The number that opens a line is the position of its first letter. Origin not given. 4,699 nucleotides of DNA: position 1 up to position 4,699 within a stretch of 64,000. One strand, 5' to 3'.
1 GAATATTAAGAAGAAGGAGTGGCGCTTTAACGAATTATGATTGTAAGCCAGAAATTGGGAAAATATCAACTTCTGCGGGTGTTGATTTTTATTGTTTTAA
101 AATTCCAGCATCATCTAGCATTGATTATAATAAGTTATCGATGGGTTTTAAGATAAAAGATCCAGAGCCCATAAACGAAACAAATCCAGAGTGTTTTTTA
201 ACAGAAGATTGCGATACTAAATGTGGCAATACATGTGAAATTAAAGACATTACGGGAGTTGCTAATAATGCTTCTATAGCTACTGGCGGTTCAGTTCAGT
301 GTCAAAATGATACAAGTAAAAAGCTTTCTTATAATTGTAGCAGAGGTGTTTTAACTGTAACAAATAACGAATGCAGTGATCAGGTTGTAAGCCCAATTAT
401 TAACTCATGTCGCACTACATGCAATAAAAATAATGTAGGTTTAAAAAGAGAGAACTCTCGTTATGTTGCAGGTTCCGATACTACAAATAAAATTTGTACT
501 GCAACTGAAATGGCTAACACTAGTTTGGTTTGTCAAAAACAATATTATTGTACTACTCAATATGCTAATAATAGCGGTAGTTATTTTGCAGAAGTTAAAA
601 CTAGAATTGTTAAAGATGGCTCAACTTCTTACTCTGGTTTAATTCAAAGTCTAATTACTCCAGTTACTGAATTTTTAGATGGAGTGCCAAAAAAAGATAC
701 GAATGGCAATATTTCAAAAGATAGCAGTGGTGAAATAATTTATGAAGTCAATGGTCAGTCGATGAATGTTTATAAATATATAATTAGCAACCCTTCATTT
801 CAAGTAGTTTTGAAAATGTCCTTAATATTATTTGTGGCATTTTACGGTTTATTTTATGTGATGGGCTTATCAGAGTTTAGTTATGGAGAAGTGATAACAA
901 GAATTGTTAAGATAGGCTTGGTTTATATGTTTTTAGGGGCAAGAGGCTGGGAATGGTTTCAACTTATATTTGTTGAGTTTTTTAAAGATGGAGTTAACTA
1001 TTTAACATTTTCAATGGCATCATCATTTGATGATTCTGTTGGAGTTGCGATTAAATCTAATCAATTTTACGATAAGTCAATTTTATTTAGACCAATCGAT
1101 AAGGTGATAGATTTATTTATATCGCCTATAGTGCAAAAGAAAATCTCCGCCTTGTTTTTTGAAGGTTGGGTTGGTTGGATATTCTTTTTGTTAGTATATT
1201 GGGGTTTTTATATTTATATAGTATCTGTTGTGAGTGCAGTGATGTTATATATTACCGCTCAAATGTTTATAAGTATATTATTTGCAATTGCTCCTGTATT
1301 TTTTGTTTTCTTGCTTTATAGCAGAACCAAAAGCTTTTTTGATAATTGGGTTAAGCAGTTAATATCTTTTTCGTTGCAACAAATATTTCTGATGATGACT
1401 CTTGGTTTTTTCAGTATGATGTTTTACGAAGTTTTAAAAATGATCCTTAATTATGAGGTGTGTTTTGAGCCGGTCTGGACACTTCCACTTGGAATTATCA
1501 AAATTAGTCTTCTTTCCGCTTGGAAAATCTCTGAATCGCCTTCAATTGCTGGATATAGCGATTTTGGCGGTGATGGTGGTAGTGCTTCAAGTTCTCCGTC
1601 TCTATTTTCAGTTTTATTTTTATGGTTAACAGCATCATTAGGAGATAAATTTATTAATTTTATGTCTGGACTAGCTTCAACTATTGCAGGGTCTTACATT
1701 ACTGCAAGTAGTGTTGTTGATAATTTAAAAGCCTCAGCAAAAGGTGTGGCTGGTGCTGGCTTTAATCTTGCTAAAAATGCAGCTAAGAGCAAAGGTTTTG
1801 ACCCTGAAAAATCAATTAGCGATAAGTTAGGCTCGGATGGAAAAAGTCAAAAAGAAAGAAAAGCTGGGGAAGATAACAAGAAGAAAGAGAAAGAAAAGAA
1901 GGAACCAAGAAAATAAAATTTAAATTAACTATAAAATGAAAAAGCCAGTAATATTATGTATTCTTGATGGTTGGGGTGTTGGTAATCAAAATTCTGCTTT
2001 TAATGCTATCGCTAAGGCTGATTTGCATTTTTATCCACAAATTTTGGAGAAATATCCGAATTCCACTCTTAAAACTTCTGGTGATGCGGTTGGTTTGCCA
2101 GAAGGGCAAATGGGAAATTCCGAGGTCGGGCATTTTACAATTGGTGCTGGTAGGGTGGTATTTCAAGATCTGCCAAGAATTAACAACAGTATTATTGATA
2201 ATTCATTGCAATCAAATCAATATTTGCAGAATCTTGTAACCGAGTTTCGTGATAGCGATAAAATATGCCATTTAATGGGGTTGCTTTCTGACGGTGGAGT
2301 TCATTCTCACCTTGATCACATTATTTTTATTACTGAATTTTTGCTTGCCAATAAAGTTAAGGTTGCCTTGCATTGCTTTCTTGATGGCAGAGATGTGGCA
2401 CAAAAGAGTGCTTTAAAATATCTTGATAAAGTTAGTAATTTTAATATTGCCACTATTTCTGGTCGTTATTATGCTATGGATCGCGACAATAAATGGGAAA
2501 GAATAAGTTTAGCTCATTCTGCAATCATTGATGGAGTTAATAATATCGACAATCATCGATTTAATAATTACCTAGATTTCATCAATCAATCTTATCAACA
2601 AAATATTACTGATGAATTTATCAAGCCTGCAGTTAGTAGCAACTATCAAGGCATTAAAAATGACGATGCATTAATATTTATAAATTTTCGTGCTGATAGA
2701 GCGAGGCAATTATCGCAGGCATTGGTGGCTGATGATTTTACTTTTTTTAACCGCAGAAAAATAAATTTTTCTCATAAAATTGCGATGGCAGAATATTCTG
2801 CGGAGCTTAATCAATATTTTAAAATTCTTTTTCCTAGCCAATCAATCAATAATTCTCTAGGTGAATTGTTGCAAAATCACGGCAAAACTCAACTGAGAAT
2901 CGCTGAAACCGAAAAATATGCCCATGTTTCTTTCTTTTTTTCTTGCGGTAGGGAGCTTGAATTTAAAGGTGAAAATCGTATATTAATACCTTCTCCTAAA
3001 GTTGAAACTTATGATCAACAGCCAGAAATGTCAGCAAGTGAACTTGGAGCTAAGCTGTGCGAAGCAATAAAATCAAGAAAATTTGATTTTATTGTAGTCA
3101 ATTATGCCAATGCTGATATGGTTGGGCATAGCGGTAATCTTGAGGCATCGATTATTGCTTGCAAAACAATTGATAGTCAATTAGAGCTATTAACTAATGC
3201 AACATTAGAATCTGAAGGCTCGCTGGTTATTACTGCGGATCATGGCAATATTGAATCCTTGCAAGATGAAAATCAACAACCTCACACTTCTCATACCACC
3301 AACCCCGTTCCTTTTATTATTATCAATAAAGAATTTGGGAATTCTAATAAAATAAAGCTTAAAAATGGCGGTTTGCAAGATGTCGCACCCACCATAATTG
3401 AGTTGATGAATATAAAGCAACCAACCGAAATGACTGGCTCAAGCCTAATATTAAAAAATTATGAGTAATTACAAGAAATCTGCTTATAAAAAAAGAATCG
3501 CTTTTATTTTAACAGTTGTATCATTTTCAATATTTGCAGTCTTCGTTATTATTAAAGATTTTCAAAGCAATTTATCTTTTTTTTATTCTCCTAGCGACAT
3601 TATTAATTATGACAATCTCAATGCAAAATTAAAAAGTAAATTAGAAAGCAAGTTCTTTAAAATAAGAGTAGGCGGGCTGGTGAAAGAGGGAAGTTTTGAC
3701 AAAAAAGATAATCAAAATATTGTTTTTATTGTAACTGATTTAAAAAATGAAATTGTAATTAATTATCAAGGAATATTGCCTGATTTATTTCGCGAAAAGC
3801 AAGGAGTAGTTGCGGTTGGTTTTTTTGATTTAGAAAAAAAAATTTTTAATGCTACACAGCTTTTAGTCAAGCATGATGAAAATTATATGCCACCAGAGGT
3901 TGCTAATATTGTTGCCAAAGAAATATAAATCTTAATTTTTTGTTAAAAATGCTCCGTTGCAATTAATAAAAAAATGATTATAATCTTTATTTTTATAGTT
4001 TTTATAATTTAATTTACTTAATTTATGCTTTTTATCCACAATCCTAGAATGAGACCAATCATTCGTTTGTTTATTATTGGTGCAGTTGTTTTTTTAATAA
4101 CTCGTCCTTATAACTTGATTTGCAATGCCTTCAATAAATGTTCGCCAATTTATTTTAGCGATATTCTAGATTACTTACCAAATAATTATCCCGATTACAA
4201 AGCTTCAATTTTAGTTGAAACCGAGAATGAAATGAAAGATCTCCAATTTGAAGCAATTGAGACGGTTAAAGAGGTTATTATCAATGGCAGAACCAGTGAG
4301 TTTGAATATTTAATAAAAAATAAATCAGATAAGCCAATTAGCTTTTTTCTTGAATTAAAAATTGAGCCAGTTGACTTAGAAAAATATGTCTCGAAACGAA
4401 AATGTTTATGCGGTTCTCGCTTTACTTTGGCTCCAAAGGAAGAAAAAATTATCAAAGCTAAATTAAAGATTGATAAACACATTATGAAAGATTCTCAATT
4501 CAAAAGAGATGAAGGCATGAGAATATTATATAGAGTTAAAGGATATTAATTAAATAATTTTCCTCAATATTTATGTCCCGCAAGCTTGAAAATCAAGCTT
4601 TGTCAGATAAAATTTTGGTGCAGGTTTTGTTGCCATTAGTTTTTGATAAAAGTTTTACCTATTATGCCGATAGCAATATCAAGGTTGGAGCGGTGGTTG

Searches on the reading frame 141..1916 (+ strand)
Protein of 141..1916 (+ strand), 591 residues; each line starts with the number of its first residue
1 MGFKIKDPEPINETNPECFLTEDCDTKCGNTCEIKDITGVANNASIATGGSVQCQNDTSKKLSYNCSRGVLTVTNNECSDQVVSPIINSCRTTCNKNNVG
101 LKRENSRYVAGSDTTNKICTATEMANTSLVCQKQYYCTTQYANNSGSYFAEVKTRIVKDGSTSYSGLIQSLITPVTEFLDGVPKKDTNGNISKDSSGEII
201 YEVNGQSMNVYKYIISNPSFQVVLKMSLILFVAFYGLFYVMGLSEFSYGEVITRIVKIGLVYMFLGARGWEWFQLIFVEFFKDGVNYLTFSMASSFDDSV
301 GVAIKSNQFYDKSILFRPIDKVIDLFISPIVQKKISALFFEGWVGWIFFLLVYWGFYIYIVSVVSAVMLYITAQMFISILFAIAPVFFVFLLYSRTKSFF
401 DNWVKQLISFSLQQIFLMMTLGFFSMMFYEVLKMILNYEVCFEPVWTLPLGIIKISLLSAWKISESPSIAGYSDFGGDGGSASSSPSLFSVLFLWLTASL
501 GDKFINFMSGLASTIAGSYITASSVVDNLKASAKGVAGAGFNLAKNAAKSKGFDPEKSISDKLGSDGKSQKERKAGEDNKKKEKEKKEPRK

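Call 39: search_protein_families(library=pfam, proteins=[window:141-1916:+], max_evalue=0.0001)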
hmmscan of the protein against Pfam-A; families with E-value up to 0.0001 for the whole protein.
window:141-1916:+ (591 aa): 1 family
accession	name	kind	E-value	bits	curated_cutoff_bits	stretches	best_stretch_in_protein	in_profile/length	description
PF04610.19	TrbL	-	3.4e-18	66.7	25.9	1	229-433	2-185/215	TrbL/VirB6 plasmid conjugal transfer protein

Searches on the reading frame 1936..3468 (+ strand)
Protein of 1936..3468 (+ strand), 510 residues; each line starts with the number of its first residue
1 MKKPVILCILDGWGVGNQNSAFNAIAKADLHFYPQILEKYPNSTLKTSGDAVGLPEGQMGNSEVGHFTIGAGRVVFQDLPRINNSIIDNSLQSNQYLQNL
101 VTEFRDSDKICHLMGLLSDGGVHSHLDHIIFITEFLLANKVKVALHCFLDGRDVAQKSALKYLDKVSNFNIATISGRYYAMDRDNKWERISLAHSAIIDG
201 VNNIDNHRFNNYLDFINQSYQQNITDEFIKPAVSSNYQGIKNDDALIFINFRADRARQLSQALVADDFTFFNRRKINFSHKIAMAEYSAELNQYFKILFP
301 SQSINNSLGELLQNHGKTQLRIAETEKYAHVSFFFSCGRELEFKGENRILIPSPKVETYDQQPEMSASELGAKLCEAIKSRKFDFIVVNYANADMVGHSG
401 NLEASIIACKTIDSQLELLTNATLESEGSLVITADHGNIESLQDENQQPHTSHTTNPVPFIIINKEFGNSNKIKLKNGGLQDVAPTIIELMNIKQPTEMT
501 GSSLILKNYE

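Call 39: search_protein_families(library=pfam, proteins=[window:1936-3468:+], max_evalue=0.0001)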
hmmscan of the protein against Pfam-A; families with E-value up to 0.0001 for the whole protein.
window:1936-3468:+ (510 aa): 2 families
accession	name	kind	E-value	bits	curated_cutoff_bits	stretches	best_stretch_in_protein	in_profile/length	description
PF01676.23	Metalloenzyme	-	7e-76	255.5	24.3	1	3-494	1-251/252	Metalloenzyme superfamily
PF06415.18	iPGM_N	-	3.6e-64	216.7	27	1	82-288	1-216/217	BPG-independent PGAM N-terminus (iPGM_N)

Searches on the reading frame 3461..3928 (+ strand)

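Call 39: search_protein_families(library=pfam, proteins=[window:3461-3928:+], max_evalue=0.0001)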
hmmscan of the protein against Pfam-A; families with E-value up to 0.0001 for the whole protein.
window:3461-3928:+ (155 aa): 1 family
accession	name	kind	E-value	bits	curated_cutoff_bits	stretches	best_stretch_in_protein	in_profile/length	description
PF03100.22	CcmE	-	4.3e-27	94.8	24.6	1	39-145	2-99/99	CcmE domain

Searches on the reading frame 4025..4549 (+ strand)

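Call 39: search_protein_families(library=pfam, proteins=[window:4025-4549:+], max_evalue=0.0001)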
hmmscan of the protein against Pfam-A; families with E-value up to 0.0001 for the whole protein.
window:4025-4549:+ (174 aa): 1 family
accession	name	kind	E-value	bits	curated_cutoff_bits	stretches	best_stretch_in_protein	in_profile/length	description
PF04442.19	CtaG_Cox11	-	4.9e-11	43.4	25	1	65-170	38-145/148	Cytochrome c oxidase assembly protein CtaG/Cox11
